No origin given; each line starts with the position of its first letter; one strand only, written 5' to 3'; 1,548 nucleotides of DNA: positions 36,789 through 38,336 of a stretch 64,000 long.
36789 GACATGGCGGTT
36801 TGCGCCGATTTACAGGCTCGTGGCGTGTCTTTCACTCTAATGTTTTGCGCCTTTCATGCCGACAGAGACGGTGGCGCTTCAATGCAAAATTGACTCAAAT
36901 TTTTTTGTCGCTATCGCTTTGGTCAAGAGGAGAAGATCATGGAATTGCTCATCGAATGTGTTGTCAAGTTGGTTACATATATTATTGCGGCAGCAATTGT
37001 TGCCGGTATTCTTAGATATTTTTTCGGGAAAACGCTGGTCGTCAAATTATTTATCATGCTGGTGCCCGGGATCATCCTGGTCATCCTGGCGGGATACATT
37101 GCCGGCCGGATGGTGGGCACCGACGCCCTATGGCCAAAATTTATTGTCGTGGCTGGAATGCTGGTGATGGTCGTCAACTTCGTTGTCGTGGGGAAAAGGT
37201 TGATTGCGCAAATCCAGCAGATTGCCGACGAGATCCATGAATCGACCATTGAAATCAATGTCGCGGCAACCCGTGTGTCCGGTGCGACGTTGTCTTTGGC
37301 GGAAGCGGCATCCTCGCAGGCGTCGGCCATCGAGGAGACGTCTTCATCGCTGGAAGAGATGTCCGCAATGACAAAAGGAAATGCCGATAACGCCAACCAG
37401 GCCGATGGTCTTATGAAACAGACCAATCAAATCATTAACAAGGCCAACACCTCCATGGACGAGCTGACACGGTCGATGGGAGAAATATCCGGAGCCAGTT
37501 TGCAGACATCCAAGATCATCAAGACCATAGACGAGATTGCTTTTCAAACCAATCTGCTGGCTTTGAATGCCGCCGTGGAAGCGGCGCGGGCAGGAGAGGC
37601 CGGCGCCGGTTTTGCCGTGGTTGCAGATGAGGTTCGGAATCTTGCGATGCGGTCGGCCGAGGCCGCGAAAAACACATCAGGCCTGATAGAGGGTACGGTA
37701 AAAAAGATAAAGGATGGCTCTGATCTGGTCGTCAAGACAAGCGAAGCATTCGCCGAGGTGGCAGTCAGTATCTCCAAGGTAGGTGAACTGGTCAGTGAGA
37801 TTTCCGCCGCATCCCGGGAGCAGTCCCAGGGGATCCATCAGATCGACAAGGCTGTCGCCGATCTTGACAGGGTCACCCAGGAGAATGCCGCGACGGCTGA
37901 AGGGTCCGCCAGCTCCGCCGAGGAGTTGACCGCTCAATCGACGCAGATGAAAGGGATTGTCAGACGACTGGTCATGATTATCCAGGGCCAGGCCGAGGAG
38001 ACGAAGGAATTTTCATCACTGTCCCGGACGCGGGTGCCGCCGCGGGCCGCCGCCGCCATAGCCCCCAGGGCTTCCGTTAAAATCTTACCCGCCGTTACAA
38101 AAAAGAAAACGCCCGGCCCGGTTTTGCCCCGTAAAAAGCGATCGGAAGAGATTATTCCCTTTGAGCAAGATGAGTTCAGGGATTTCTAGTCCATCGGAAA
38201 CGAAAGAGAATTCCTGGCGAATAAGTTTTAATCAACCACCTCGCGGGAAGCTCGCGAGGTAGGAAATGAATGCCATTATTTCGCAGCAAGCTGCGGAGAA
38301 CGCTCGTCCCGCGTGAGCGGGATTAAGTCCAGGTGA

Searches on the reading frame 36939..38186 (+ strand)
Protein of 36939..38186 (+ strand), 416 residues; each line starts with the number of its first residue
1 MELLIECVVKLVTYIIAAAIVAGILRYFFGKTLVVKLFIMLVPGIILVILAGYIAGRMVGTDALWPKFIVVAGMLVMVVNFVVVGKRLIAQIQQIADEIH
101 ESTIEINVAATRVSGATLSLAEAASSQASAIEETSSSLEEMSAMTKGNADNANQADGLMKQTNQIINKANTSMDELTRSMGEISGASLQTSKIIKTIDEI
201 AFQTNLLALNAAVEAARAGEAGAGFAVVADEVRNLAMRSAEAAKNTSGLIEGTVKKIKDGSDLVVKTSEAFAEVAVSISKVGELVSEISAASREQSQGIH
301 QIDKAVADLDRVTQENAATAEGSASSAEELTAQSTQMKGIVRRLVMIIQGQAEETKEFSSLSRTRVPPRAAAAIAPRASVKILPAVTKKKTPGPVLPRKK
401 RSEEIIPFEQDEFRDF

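Call 106: search_protein_families(library=pfam, proteins=[window:36939-38186:+], max_evalue=0.0001)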
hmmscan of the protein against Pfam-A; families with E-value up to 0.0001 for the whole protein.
window:36939-38186:+ (416 aa): 1 family
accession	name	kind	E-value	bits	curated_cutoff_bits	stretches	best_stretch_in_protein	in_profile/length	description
PF00015.26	MCPsignal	-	3.5e-46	157.6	34.6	1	160-313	5-172/172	Methyl-accepting chemotaxis protein (MCP) signalling domain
